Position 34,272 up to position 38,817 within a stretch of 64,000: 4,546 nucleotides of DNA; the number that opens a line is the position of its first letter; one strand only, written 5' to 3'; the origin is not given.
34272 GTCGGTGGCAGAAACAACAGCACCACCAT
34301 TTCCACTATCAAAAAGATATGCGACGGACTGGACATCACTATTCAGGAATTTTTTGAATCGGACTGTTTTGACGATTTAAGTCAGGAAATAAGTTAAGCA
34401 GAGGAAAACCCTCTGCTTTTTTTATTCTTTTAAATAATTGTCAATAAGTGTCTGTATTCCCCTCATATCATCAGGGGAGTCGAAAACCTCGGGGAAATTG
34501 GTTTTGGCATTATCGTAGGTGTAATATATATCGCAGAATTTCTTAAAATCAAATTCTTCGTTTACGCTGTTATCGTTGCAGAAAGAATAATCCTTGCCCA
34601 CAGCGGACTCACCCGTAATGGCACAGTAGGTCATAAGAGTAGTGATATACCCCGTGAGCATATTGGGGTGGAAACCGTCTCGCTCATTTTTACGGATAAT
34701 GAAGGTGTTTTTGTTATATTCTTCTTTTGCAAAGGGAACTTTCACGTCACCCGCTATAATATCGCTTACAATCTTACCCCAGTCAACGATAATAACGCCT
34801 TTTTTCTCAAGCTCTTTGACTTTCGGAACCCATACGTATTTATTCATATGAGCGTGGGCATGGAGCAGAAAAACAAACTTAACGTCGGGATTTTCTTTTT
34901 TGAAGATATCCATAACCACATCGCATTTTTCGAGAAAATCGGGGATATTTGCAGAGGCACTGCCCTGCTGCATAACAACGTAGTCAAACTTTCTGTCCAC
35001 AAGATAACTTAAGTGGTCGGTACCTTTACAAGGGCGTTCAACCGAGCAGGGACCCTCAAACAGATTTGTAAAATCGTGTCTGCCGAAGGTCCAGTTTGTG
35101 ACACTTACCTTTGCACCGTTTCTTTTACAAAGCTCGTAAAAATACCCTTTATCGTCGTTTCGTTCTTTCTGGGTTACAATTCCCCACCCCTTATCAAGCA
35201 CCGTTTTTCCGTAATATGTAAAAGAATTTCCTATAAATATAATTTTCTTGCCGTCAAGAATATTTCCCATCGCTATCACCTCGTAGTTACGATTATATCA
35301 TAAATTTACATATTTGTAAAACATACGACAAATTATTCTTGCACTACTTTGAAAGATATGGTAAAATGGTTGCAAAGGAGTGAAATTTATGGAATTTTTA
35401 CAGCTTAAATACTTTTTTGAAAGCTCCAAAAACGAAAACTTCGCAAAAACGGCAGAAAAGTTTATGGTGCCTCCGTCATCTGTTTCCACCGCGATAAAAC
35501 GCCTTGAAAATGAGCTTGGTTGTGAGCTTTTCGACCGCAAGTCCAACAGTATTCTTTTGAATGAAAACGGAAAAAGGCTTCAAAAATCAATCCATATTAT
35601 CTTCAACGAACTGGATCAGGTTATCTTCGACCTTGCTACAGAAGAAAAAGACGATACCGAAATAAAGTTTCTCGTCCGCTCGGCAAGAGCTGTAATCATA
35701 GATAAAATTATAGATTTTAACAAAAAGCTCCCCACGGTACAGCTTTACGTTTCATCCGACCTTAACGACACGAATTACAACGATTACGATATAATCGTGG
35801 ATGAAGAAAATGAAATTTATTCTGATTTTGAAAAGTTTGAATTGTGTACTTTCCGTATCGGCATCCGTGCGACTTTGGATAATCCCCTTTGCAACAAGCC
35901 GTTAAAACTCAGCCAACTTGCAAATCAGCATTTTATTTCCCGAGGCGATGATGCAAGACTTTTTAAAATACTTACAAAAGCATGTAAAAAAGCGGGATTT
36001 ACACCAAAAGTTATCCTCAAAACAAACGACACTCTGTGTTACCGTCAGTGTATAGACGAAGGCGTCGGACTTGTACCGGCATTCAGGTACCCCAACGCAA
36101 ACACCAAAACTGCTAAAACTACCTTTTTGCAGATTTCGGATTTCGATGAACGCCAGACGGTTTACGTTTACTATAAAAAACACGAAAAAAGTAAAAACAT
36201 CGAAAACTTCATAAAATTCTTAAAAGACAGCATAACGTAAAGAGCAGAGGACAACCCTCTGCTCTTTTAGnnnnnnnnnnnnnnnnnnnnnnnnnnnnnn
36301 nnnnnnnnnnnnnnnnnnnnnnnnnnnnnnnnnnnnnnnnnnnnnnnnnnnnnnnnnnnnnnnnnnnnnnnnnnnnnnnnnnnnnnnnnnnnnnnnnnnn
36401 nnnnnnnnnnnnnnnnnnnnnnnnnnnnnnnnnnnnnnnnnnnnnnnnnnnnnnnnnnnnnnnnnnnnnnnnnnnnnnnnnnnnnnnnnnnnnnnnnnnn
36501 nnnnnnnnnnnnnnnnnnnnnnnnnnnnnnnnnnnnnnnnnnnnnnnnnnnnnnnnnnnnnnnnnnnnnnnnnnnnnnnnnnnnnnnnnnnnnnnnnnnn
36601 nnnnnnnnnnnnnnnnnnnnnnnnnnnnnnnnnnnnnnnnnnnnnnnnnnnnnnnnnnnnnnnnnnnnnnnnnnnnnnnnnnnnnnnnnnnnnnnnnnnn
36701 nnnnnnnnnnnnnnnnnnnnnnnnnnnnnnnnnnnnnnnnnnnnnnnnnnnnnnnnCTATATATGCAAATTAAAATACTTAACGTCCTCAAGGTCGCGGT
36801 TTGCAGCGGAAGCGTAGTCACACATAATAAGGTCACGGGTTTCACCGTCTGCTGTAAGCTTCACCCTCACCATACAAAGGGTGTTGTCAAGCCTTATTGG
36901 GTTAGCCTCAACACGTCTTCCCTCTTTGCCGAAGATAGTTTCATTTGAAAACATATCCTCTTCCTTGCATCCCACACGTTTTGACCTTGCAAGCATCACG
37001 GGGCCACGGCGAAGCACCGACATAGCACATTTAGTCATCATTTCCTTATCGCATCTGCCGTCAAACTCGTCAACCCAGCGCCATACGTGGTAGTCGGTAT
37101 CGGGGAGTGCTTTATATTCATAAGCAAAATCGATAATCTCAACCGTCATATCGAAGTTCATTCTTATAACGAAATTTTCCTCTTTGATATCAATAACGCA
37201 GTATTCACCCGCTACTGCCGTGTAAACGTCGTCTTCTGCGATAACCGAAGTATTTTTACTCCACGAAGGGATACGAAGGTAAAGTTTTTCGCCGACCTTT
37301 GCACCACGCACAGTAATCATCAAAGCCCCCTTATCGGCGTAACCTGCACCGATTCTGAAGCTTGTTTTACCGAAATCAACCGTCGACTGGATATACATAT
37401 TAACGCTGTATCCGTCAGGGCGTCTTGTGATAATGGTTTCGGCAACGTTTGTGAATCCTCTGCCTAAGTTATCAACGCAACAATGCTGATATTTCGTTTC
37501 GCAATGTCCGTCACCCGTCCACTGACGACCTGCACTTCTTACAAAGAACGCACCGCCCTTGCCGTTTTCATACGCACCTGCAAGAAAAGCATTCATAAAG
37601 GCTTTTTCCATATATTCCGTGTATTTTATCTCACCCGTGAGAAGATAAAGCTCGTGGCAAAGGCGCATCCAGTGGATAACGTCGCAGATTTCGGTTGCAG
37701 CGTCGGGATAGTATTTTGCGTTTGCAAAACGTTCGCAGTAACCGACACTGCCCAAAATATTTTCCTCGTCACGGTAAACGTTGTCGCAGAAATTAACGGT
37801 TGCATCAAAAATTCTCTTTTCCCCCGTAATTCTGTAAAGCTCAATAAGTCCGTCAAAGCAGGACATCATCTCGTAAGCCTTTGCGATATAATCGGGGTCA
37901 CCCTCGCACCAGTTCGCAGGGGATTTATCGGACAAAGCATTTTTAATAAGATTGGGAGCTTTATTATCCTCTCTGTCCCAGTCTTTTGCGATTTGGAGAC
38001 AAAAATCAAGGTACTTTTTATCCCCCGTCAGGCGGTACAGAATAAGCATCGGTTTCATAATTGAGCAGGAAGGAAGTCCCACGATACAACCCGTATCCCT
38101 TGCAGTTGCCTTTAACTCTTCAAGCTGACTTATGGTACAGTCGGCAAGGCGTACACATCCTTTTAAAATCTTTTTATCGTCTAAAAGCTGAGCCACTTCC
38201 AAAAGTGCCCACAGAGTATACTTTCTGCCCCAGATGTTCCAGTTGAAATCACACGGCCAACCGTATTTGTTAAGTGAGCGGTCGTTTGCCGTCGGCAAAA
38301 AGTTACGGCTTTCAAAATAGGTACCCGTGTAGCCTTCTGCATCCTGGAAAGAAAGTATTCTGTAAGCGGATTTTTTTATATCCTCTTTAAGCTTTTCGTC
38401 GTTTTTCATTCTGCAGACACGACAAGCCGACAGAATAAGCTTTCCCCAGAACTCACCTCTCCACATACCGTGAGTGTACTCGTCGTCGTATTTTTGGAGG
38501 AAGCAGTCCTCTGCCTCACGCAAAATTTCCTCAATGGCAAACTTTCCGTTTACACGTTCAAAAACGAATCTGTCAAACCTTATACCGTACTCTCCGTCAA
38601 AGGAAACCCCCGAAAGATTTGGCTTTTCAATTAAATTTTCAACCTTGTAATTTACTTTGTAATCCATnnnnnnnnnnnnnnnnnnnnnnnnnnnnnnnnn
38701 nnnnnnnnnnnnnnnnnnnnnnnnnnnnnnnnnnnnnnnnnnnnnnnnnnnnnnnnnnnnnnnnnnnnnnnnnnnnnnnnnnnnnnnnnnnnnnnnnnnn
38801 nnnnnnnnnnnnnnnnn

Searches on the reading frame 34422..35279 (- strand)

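Call 83: search_protein_families(library=pfam, proteins=[window:34422-35279:-], max_evalue=0.01)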
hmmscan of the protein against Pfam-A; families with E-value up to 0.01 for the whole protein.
window:34422-35279:- (285 aa): 2 families
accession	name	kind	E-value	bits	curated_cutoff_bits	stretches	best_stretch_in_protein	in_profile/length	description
PF16227.11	DUF4886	-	4.6e-06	26.3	26.7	1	92-233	77-224/242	Domain of unknown function (DUF4886)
PF08734.17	GYD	-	0.0077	16.7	31.4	0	38-77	16-56/91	GYD domain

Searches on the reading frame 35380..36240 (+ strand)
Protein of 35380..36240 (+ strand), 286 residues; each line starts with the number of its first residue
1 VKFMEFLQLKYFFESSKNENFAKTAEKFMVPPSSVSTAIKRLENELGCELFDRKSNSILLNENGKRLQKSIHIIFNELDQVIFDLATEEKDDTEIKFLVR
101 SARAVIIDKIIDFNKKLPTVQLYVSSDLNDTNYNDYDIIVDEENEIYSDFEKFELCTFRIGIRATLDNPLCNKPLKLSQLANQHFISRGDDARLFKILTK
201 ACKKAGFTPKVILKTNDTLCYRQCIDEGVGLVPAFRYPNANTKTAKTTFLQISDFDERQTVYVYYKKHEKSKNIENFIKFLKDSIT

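Call 83: search_protein_families(library=pfam, proteins=[window:35380-36240:+], max_evalue=0.01)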
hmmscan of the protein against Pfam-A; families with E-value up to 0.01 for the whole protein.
window:35380-36240:+ (286 aa): 3 families
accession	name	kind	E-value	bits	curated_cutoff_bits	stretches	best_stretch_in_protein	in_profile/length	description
PF03466.25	LysR_substrate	-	6.6e-14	52.2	28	1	113-284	28-207/209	LysR substrate binding domain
PF00126.33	HTH_1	-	1.2e-13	51.2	26.6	1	8-64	3-59/60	Bacterial regulatory helix-turn-helix protein, lysR family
PF05043.19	Mga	-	0.0015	19.5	21.1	0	5-46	18-58/87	Mga helix-turn-helix domain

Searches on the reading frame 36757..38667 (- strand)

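Call 83: search_protein_families(library=pfam, proteins=[window:36757-38667:-], max_evalue=0.01)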
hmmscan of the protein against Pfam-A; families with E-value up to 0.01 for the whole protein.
window:36757-38667:- (636 aa): 3 families
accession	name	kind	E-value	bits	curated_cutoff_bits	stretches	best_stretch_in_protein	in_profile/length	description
PF07944.18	Beta-AFase-like_GH127_cat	-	2.3e-30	106.3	24.9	1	60-409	48-375/376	Beta-L-arabinofuranosidase, GH127 catalytic domain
PF07470.19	Glyco_hydro_88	-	5.9e-05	22.7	26.6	0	269-357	33-103/352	Glycosyl Hydrolase Family 88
PF20736.2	Glyco_hydro127M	-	7.6e-05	23.2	24.2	1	422-493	4-80/95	Beta-L-arabinofuranosidase, GH127 middle domain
